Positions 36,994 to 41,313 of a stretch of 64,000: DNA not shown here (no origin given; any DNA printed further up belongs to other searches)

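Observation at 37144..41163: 1339-aa TPR protein whose ~1000-aa acidic core carries nine P-D-W-L-type motifs and ELPTLDA repeats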

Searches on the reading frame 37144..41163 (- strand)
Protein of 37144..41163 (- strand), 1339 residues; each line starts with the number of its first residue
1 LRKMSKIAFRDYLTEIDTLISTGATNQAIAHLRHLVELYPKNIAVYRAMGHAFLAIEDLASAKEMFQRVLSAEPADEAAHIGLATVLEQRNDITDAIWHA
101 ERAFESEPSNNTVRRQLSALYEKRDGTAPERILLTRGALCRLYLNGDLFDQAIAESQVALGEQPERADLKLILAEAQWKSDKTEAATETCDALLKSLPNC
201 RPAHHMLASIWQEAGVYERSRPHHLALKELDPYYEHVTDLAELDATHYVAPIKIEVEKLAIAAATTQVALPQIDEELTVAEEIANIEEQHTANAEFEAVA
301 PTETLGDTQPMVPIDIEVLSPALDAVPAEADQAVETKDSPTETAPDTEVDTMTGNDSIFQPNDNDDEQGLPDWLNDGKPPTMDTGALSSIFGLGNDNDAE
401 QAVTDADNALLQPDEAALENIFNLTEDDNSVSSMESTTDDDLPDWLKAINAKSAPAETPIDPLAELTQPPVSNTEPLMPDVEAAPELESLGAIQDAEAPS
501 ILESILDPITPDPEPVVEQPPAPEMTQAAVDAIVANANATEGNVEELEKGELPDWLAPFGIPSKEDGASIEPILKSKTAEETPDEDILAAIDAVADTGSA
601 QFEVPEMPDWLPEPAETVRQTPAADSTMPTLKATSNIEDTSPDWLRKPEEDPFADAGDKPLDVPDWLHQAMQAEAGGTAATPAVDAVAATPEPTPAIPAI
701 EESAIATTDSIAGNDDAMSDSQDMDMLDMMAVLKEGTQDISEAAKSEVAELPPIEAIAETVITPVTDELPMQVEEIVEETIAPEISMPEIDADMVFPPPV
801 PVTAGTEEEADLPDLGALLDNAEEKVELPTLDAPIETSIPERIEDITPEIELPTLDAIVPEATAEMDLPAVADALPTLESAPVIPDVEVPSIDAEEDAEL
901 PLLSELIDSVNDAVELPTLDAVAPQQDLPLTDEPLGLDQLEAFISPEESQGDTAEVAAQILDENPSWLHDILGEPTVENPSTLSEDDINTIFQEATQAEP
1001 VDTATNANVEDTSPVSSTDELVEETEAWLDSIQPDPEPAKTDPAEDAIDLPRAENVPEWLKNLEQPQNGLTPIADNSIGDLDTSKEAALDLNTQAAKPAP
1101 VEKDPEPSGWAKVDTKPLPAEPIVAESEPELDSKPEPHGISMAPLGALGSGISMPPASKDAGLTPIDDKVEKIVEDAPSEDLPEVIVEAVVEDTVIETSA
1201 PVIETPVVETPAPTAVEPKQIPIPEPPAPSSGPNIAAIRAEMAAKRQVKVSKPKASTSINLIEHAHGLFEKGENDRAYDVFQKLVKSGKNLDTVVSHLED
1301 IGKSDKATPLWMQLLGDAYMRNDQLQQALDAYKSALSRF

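Call 5: search_protein_families(library=pfam, proteins=[window:37144-41163:-], max_evalue=1)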
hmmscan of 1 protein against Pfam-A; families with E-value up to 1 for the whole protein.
window:37144-41163:- (1339 aa): 21 families
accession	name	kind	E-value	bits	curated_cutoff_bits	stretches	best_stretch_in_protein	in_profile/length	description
PF13428.12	TPR_14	-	1.2e-16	59.9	23.5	4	44-85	2-43/44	Tetratricopeptide repeat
PF14559.12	TPR_19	-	4.8e-16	59.3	25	3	149-208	7-66/68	Tetratricopeptide repeat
PF13432.12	TPR_16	-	2.4e-10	41.1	32.7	2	48-103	2-56/65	Tetratricopeptide repeat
PF07719.23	TPR_2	-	3.8e-09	36.4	27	1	1313-1337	5-29/34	Tetratricopeptide repeat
PF13181.12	TPR_8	-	3.1e-07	30.5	25.7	0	48-75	6-33/34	Tetratricopeptide repeat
PF13174.12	TPR_6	-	3.6e-06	27.7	26.3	0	1314-1339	5-30/33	Tetratricopeptide repeat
PF00515.34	TPR_1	-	3.9e-06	26.9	27.8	1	1315-1337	7-29/34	Tetratricopeptide repeat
PF13414.12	TPR_11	-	7e-06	26.1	26.8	1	18-54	3-39/42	TPR repeat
PF13424.12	TPR_12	-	1.2e-05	25.8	30.1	2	44-105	11-73/77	Tetratricopeptide repeat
PF23914.1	TPR_CcmH_CycH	-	0.00014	22.2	42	1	24-77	102-155/158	Cytochrome c-type biogenesis protein H TPR domain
PF16918.11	PknG_TPR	-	0.00097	18.5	27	1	13-96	98-181/340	Protein kinase G tetratricopeptide repeat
PF20225.4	DUF6584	-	0.0033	17.9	27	1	10-62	4-56/171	Family of unknown function (DUF6584)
PF24575.1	TPR_Slam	-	0.0077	17.1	35.2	0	115-188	32-102/104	Surface lipoprotein assembly modifier, N-terminal TPR repeats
PF25063.1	ARM_TT21_C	-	0.009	16.3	35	0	25-79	37-91/209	Tetratricopeptide repeat protein 21 C-terminal ARM domain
PF13431.12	TPR_17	-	0.01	16.5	24.4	0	33-63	3-33/34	Tetratricopeptide repeat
PF13176.12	TPR_7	-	0.24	12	27.9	0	1314-1336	4-26/36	Tetratricopeptide repeat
PF09976.15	TPR_21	-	0.43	10.7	25.5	0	1308-1337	145-174/193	Tetratricopeptide repeat-like domain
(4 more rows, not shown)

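Call 6: find_homologous_proteins(query=window:37144-41163:-)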
Query window:37144-41163:- (1339 aa): 860 proteins with E <= 0.001 among 8000 candidates; the best 120 are listed.
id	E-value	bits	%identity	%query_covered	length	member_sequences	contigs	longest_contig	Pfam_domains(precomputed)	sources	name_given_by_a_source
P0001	0.0e+0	2863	100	100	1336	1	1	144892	PF14559.13,PF13414.13,PF00515.35,PF13424.13,PF13432.13,PF13428.13,PF13181.13,PF07719.24,PF13174.13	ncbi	-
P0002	0.0e+0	1085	49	100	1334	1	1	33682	PF14559.13,PF13431.13,PF23914.2,PF13414.13,PF00515.35,PF13432.13,PF13428.13,PF13181.13,PF07719.24,PF13174.13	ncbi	-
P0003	0.0e+0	1035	47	100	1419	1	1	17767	PF14559.13,PF23914.2,PF13414.13,PF13432.13,PF13428.13,PF13181.13,PF07719.24,PF13174.13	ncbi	-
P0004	7.9e-66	241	45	18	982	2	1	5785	PF14559.13,PF03704.24,PF23914.2,PF13424.13,PF13432.13,PF13428.13,PF07719.24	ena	-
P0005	1.1e-63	234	38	19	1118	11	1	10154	PF03704.24,PF23914.2,PF13414.13,PF13428.13,PF14559.13,PF24575.2,PF00515.35,PF12895.14,PF13424.13,PF13432.13,PF13181.13,PF07719.24,PF13174.13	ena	-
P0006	3.5e-62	229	44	17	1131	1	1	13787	PF25063.1,PF13431.13,PF23914.2,PF20225.5,PF13414.13,PF13428.13,PF14559.13,PF24575.2,PF00515.35,PF13424.13,PF13432.13,PF13181.13,PF07719.24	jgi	jgi:tetratricopeptide (TPR) repeat protein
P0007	3.7e-62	229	28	53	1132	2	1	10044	PF03704.24,PF23914.2,PF13414.13,PF13428.13,PF14559.13,PF24575.2,PF00515.35,PF12895.14,PF13424.13,PF13432.13,PF13181.13,PF07719.24,PF13174.13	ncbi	-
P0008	1.8e-61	227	37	19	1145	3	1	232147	PF03704.24,PF23914.2,PF13414.13,PF13428.13,PF14559.13,PF24575.2,PF00515.35,PF12895.14,PF13424.13,PF13432.13,PF13181.13,PF07719.24,PF13174.13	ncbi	-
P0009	2.0e-61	227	28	53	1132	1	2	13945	PF03704.24,PF23914.2,PF13414.13,PF13428.13,PF14559.13,PF24575.2,PF00515.35,PF12895.14,PF13424.13,PF13432.13,PF13181.13,PF07719.24,PF13174.13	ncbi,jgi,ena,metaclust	metaclust:\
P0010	3.1e-61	226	40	17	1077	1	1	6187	PF03704.24,PF23914.2,PF13414.13,PF13428.13,PF14559.13,PF24575.2,PF00515.35,PF12895.14,PF13424.13,PF13432.13,PF13181.13,PF07719.24,PF13174.13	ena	-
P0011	5.0e-61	225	43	17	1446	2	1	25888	PF14559.13,PF13431.13,PF23914.2,PF13414.13,PF00515.35,PF12895.14,PF13424.13,PF13432.13,PF13428.13,PF13181.13,PF07719.24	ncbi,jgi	-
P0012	1.4e-60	224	40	17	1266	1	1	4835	PF03704.24,PF20936.4,PF23914.2,PF13414.13,PF13428.13,PF14559.13,PF24575.2,PF00515.35,PF12895.14,PF13424.13,PF13432.13,PF16216.11,PF13181.13,PF07719.24,PF13174.13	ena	-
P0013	3.3e-60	223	43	17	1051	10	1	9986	PF14559.13,PF24575.2,PF13431.13,PF23914.2,PF13414.13,PF00515.35,PF13424.13,PF13432.13,PF13428.13,PF13181.13,PF07719.24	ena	-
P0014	3.8e-60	222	38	19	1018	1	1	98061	PF03704.24,PF23914.2,PF13414.13,PF13428.13,PF14559.13,PF24575.2,PF00515.35,PF12895.14,PF13424.13,PF13432.13,PF13181.13,PF07719.24,PF13174.13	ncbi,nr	ncbi:MAG: tetratricopeptide repeat protein [Anaerolineales bacterium]|nr:tetratricopeptide repeat pr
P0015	4.4e-60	222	41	17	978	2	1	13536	PF03704.24,PF23914.2,PF13414.13,PF13176.13,PF13428.13,PF14559.13,PF24575.2,PF13371.13,PF00515.35,PF12895.14,PF13424.13,PF13432.13,PF13181.13,PF14561.13,PF07719.24,PF13174.13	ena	-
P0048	1.6e-57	214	37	19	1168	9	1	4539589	PF03704.24,PF23914.2,PF13414.13,PF13428.13,PF14559.13,PF00515.35,PF13424.13,PF09420.16,PF13432.13,PF13181.13,PF07719.24,PF13174.13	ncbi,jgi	-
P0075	2.4e-56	210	35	7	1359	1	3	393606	PF03704.24,PF13431.13,PF23914.2,PF13414.13,PF13428.13,PF25064.2,PF14559.13,PF24575.2,PF13371.13,PF00515.35,PF12895.14,PF13424.13,PF13432.13,PF13181.13,PF07719.24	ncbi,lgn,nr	ncbi:MAG: hypothetical protein DWQ07_06475 [Chloroflexi bacterium]|nr:MAG: hypothetical protein DWQ0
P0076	2.6e-56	210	41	20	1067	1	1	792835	PF14559.13,PF23914.2,PF00515.35,PF13424.13,PF13432.13,PF13428.13,PF07719.24,PF13174.13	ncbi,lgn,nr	ncbi:MAG: hypothetical protein Q7U53_06235 [Anaerolineaceae bacterium]|nr:hypothetical protein [Anae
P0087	6.8e-56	208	40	18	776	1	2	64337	PF03704.24,PF13431.13,PF23914.2,PF13414.13,PF13176.13,PF13428.13,PF14559.13,PF24575.2,PF00515.35,PF12895.14,PF13424.13,PF13432.13,PF07719.24,PF13174.13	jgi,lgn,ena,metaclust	metaclust:\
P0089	8.9e-56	208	45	17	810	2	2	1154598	PF25063.1,PF13431.13,PF23914.2,PF13414.13,PF13176.13,PF13428.13,PF14559.13,PF00515.35,PF13432.13,PF13181.13,PF14561.13,PF07719.24,PF13174.13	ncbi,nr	ncbi:MAG: tetratricopeptide repeat protein [Anaerolineales bacterium]|nr:tetratricopeptide repeat pr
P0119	5.9e-55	205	41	20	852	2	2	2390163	PF03704.24,PF13431.13,PF23914.2,PF13414.13,PF25058.2,PF13428.13,PF25064.2,PF14559.13,PF00515.35,PF12895.14,PF13424.13,PF13432.13,PF13181.13,PF07719.24,PF13174.13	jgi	jgi:tetratricopeptide (TPR) repeat protein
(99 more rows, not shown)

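Call 14: find_encoding_contigs(protein=P0001, flank=10000, max_places=3)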
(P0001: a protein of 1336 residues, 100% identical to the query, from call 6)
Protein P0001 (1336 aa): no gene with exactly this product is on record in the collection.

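Call 15: find_encoding_contigs(protein=P0048, flank=10000, max_places=3)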
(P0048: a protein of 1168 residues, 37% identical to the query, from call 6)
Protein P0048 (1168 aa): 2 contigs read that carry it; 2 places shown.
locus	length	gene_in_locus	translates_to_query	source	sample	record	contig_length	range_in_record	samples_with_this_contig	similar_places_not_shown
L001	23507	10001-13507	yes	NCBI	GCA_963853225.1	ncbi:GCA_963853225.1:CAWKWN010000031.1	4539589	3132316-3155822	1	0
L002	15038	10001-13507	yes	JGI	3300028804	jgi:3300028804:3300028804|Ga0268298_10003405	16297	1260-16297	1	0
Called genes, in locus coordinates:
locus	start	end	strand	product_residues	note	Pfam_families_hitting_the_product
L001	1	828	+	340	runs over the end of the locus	PF05496:RuvB_N, PF06068:TIP49 (faint), PF01078:Mg_chelatase (faint), PF00004:AAA, PF07728:AAA_5 (weak), PF17864:AAA_lid_4, PF05491:WHD_RuvB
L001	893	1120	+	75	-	PF11146:DUF2905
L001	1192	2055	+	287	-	-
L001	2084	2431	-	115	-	PF07521:RMMBL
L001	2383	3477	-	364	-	PF00753:Lactamase_B, PF23023:Anti-Pycsar_Apyc1 (weak), PF16661:Lactamase_B_6, PF12706:Lactamase_B_2, PF10996:Beta-Casp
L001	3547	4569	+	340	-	PF02547:Queuosine_synth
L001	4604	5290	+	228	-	PF03167:UDG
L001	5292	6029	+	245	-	PF12146:Hydrolase_4 (faint), PF12695:Abhydrolase_5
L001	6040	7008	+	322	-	PF12146:Hydrolase_4, PF00561:Abhydrolase_1, PF12697:Abhydrolase_6, PF03096:Ndr (weak)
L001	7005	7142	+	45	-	PF00578:AhpC-TSA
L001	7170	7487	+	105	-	PF00578:AhpC-TSA, PF08534:Redoxin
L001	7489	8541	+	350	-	PF23493:CysS_C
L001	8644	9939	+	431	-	PF02885:Glycos_trans_3N, PF00591:Glycos_transf_3, PF07831:PYNP_C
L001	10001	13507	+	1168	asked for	PF00515:TPR_1 (faint), PF03704:BTAD (faint), PF07719:TPR_2 (faint), PF13174:TPR_6 (faint), PF13414:TPR_11 (faint), PF13424:TPR_12 (faint), PF13428:TPR_14 (faint), PF14559:TPR_19 (weak), +4 more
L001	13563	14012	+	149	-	PF00334:NDK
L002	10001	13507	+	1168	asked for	PF00515:TPR_1 (faint), PF03704:BTAD (faint), PF07719:TPR_2 (faint), PF13174:TPR_6 (faint), PF13414:TPR_11 (faint), PF13424:TPR_12 (faint), PF13428:TPR_14 (faint), PF14559:TPR_19 (weak), +4 more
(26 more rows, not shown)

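Call 16: find_encoding_contigs(protein=P0089, flank=8000, max_places=1)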
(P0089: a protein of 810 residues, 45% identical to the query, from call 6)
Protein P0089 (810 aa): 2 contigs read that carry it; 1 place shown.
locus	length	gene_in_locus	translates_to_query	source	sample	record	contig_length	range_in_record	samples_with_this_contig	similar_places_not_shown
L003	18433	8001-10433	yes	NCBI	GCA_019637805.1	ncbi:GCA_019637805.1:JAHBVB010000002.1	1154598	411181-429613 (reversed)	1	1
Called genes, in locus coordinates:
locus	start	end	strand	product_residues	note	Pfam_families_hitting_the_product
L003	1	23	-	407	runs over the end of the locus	PF03979:Sigma70_r1_1, PF00140:Sigma70_r1_2, PF04542:Sigma70_r2, PF04539:Sigma70_r3, PF04545:Sigma70_r4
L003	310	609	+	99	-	PF03992:ABM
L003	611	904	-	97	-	PF01541:GIY-YIG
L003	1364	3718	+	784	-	PF03030:H_PPase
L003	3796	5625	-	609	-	PF00664:ABC_membrane, PF00005:ABC_tran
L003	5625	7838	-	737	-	PF00664:ABC_membrane, PF00005:ABC_tran, PF02463:SMC_N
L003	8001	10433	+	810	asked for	PF00515:TPR_1 (faint), PF07719:TPR_2 (faint), PF13174:TPR_6 (faint), PF13181:TPR_8 (faint), PF13414:TPR_11 (faint), PF13428:TPR_14 (faint), PF14559:TPR_19, PF14559:TPR_19 (weak), +6 more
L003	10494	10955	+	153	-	PF00334:NDK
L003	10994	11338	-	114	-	PF02410:RsfS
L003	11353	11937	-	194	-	PF10469:AKAP7_NLS (weak), PF02834:LigT_PEase, PF13563:2_5_RNA_ligase2, PF02834:LigT_PEase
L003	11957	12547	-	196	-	PF01128:IspD, PF12804:NTP_transf_3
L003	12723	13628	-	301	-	PF00561:Abhydrolase_1, PF12146:Hydrolase_4, PF12697:Abhydrolase_6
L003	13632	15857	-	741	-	PF01315:Ald_Xan_dh_C, PF02738:MoCoBD_1, PF20256:MoCoBD_2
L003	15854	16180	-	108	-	-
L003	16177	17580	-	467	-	PF00941:FAD_binding_5, PF03450:CO_deh_flav_C, PF00111:Fer2, PF01799:Fer2_2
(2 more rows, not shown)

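Call 17: find_encoding_contigs(protein=P0119, flank=8000, max_places=1)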
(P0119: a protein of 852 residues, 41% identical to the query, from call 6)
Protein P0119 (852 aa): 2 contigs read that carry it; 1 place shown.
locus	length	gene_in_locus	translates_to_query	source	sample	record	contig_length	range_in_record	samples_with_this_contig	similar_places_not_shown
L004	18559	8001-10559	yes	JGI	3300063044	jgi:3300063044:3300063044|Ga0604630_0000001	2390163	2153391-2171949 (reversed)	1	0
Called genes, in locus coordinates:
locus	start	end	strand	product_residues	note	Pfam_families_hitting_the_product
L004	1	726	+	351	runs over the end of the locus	PF10432:bact-PGI_C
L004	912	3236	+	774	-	PF03030:H_PPase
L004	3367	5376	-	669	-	PF00664:ABC_membrane, PF00005:ABC_tran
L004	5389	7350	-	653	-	PF00664:ABC_membrane, PF00005:ABC_tran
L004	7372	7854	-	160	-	PF22381:Staph_reg_Sar_Rot (weak), PF25213:HVO_A0261_N (weak), PF01047:MarR, PF12802:MarR_2, PF13463:HTH_27, PF09339:HTH_IclR (weak)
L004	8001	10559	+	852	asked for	PF00515:TPR_1 (faint), PF03704:BTAD (faint), PF07719:TPR_2 (faint), PF12895:ANAPC3 (faint), PF13174:TPR_6 (faint), PF13181:TPR_8 (faint), PF13424:TPR_12 (weak), PF14559:TPR_19, +7 more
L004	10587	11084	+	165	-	PF00334:NDK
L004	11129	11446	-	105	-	PF02410:RsfS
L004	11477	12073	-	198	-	PF02834:LigT_PEase, PF10469:AKAP7_NLS (weak), PF13563:2_5_RNA_ligase2, PF02834:LigT_PEase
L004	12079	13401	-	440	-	PF19842:YqeC, PF12804:NTP_transf_3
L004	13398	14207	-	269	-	-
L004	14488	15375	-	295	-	PF00561:Abhydrolase_1, PF12146:Hydrolase_4, PF12697:Abhydrolase_6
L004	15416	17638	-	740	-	PF01315:Ald_Xan_dh_C, PF02738:MoCoBD_1, PF20256:MoCoBD_2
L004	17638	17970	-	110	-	-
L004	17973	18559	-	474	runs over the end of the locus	PF00941:FAD_binding_5, PF03450:CO_deh_flav_C, PF00111:Fer2 (weak), PF01799:Fer2_2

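Call 18: find_encoding_contigs(protein=P0075, flank=8000, max_places=1)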
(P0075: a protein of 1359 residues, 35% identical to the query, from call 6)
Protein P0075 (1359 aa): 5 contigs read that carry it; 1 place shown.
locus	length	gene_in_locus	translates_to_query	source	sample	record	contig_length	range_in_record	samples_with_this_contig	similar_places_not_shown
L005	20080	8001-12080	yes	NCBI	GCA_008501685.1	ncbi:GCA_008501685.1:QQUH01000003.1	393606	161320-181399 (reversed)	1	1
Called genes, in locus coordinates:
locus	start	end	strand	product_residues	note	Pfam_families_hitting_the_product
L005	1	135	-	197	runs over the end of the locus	PF00440:TetR_N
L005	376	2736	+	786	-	PF03030:H_PPase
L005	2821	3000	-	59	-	-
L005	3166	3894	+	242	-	PF00072:Response_reg (weak)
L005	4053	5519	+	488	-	PF00282:Pyridoxal_deC, PF00266:Aminotran_5 (weak), PF01212:Beta_elim_lyase (weak)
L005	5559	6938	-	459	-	PF00890:FAD_binding_2 (faint), PF01266:DAO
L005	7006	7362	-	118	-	-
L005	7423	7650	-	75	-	PF10041:DUF2277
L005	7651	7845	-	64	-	-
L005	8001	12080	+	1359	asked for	PF00515:TPR_1 (faint), PF03704:BTAD (faint), PF07719:TPR_2 (faint), PF12895:ANAPC3 (faint), PF13181:TPR_8 (faint), PF14559:TPR_19 (weak), PF13432:TPR_16 (weak), PF14559:TPR_19 (weak), +8 more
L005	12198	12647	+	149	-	PF00334:NDK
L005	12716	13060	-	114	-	PF02410:RsfS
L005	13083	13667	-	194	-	PF10469:AKAP7_NLS, PF02834:LigT_PEase, PF13563:2_5_RNA_ligase2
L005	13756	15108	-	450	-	PF19842:YqeC, PF01128:IspD (weak), PF12804:NTP_transf_3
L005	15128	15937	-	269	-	-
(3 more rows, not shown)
